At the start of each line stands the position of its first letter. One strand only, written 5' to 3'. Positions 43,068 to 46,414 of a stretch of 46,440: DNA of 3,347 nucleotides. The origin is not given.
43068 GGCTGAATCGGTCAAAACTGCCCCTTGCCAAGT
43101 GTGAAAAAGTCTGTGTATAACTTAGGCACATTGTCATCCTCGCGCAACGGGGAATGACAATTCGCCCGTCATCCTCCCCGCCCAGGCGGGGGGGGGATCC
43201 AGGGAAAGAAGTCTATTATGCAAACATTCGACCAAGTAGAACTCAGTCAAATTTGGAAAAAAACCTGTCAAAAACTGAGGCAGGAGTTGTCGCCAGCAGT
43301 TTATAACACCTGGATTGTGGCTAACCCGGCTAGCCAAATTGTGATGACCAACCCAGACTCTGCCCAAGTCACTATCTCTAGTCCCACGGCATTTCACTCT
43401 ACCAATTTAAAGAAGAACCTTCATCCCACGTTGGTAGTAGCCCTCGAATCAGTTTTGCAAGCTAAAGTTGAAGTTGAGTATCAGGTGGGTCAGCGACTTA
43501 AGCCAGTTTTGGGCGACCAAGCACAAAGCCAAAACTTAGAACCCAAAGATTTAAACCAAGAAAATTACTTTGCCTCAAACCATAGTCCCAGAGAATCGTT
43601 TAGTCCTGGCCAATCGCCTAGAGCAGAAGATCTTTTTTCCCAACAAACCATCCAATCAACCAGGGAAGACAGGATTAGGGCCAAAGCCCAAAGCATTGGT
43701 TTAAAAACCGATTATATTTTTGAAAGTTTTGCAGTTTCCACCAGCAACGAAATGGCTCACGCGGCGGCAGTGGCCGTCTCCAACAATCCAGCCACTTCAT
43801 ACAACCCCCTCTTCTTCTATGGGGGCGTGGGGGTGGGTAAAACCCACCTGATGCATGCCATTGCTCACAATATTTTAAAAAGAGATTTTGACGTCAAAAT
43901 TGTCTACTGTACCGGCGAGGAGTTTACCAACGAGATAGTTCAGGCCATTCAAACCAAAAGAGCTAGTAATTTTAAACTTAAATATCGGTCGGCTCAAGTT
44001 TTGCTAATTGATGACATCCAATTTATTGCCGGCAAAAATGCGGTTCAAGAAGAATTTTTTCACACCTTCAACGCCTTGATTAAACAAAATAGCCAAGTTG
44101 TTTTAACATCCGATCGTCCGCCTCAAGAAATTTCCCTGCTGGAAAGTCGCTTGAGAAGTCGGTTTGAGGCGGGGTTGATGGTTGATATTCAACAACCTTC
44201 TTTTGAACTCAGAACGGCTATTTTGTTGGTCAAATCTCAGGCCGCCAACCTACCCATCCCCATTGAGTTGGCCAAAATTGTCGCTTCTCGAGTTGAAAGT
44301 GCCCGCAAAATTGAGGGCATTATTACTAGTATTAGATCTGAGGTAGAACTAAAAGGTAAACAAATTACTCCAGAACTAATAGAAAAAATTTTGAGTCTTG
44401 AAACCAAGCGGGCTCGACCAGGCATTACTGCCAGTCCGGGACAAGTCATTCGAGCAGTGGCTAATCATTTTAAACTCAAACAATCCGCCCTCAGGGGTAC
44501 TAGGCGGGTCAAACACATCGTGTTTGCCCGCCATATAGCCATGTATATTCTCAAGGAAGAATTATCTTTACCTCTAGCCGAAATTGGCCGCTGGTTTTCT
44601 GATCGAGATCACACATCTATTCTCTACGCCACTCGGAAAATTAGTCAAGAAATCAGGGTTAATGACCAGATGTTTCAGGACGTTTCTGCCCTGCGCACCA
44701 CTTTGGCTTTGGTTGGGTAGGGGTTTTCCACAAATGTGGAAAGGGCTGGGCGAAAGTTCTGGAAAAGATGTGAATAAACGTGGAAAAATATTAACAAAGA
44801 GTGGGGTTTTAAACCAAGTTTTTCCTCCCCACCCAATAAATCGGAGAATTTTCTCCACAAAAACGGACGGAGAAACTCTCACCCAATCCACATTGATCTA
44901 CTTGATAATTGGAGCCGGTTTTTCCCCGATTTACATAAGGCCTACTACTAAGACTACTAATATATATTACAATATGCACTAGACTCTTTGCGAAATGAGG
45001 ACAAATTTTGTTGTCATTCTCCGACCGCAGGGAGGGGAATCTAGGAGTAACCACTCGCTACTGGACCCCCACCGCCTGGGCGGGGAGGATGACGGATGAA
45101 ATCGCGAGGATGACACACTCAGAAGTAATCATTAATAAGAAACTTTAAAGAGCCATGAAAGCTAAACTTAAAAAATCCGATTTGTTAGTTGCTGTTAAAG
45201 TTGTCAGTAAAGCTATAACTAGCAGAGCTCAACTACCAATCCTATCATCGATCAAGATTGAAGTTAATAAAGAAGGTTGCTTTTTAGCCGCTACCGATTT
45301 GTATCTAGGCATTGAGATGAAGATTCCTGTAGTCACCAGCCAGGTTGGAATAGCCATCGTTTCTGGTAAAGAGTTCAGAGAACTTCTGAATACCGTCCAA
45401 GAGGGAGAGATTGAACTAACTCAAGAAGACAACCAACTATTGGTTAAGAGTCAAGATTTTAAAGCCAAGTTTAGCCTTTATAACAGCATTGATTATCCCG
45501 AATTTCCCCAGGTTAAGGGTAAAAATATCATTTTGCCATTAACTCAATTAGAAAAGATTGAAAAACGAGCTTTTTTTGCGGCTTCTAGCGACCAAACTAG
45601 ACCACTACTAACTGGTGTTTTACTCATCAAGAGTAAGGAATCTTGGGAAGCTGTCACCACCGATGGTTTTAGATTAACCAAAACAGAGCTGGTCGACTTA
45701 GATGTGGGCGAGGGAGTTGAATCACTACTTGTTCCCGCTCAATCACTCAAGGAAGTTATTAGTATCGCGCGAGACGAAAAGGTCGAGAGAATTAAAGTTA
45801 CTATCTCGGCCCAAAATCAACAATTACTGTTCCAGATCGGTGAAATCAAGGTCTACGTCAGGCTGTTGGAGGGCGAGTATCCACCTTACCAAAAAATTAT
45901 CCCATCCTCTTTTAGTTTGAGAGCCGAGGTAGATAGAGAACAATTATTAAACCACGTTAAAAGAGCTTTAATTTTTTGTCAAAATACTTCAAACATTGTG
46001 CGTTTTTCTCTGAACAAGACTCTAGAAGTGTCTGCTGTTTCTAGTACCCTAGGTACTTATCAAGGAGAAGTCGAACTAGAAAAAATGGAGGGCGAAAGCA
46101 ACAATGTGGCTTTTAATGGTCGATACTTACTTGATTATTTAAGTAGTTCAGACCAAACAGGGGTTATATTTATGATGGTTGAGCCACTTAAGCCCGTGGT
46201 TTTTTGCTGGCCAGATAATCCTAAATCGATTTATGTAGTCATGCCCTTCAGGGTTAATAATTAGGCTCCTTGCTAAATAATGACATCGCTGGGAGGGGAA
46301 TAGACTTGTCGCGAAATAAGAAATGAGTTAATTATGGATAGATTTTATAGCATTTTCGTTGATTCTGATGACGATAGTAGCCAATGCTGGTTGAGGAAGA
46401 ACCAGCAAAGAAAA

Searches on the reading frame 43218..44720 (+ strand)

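Call 4: search_protein_families(library=pfam, proteins=[window:43218-44720:+], max_evalue=0.01)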
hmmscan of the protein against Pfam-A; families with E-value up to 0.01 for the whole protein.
window:43218-44720:+ (500 aa): 14 families
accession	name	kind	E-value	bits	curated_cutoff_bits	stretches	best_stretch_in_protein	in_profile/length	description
PF00308.24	Bac_DnaA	-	1.6e-65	220.6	23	1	162-323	1-162/162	Bacterial DnaA ATPAse domain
PF08299.17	Bac_DnaA_C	-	1.8e-21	76.4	31.5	1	409-475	3-69/69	Bacterial dnaA protein helix-turn-helix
PF00004.35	AAA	-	7.9e-10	39.7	21.2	1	199-317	2-124/131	ATPase family associated with various cellular activities (AAA)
PF01695.23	IstB_IS21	-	1.9e-08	34.6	24.1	1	198-301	95-195/238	IstB-like ATP binding protein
PF11638.13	DnaA_N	-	1.1e-06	28.7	24.6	1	11-68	2-55/65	DnaA N-terminal domain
PF01637.24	ATPase_2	-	2.5e-05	24.6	33.2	1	194-299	19-117/225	ATPase domain predominantly from Archaea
PF13401.12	AAA_22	-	0.00018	22.2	27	0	198-286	8-110/130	AAA domain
PF12775.13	AAA_7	-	0.00033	20.7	25.8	1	167-269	8-111/181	P-loop containing dynein motor region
PF13173.12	AAA_14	-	0.00072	20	27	1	197-298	4-97/129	AAA domain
PF03969.22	AFG1_ATPase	-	0.00088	18.8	27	1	193-305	59-171/361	AFG1-like ATPase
PF00910.28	RNA_helicase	-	0.001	19.9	21.5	1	199-290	2-77/105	RNA helicase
PF13191.12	AAA_16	-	0.002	19.1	32.6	1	196-297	25-137/167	AAA ATPase domain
PF07728.20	AAA_5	-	0.0073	16.7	22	0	198-271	2-79/139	AAA domain (dynein-related subfamily)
PF20720.3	nSTAND3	-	0.0094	16.1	27.2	0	196-291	18-95/155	Novel STAND NTPase 3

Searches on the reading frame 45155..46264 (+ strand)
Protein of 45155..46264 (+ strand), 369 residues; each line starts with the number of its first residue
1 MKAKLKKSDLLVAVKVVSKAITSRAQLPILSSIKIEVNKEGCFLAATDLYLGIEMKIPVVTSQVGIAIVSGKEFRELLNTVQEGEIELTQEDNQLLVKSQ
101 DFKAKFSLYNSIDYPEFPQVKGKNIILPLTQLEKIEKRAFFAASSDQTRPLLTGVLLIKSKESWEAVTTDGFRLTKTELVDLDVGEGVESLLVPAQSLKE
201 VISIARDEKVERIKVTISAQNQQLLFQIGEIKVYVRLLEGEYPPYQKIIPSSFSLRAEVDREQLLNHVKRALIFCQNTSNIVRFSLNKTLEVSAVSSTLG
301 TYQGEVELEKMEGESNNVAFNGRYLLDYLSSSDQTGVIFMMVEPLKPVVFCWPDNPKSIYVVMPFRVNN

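Call 4: search_protein_families(library=pfam, proteins=[window:45155-46264:+], max_evalue=0.01)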
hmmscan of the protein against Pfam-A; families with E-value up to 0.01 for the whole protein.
window:45155-46264:+ (369 aa): 3 families
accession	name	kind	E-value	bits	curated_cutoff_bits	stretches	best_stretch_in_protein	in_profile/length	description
PF02767.21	DNA_pol3_beta_2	-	8.9e-23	81.2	27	2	130-243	5-115/116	DNA polymerase III beta subunit, central domain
PF00712.24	DNA_pol3_beta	-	1.4e-16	61.2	24.4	1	1-119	1-118/120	DNA polymerase III beta subunit, N-terminal domain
PF02768.20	DNA_pol3_beta_3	-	1.7e-15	57.3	27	1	247-366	2-121/121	DNA polymerase III beta subunit, C-terminal domain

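Call 15: find_encoding_contigs(protein=window:45155-46264:+, flank=10000, max_places=4)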
Protein window:45155-46264:+ (369 aa): 6 contigs read that carry it; 4 places shown.
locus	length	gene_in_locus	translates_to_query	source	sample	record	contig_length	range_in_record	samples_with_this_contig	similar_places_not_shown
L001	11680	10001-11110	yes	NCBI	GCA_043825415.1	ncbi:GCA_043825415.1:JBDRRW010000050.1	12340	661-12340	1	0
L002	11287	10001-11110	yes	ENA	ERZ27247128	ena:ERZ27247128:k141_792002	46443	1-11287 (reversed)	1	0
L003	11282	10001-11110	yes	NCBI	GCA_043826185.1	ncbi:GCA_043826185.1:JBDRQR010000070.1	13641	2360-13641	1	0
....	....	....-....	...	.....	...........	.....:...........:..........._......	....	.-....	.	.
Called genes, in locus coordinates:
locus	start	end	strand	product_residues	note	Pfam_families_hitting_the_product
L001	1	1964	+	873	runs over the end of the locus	PF01551:Peptidase_M23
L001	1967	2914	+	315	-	-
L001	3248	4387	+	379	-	PF12666:PrgI (weak), PF13620:CarboxypepD_reg (weak)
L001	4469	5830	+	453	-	PF26593:TraC-like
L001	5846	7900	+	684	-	PF03135:CagE_TrbE_VirB (faint), PF01935:DUF87, PF19044:P-loop_TraG, PF12846:AAA_10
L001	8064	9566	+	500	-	PF11638:DnaA_N (weak), PF01695:IstB_IS21, PF00308:Bac_DnaA, PF00004:AAA, PF08299:Bac_DnaA_C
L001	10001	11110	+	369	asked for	PF00712:DNA_pol3_beta, PF02767:DNA_pol3_beta_2, PF02768:DNA_pol3_beta_3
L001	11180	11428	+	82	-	-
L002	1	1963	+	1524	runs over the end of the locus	PF01551:Peptidase_M23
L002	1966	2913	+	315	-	-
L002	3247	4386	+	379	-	PF12666:PrgI (weak), PF13620:CarboxypepD_reg (weak)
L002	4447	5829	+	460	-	PF26593:TraC-like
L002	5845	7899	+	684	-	PF03135:CagE_TrbE_VirB (faint), PF01935:DUF87, PF19044:P-loop_TraG, PF12846:AAA_10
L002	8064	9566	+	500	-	PF11638:DnaA_N (weak), PF01695:IstB_IS21, PF00308:Bac_DnaA, PF00004:AAA, PF08299:Bac_DnaA_C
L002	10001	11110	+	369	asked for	PF00712:DNA_pol3_beta, PF02767:DNA_pol3_beta_2, PF02768:DNA_pol3_beta_3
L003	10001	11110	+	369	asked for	PF00712:DNA_pol3_beta, PF02767:DNA_pol3_beta_2, PF02768:DNA_pol3_beta_3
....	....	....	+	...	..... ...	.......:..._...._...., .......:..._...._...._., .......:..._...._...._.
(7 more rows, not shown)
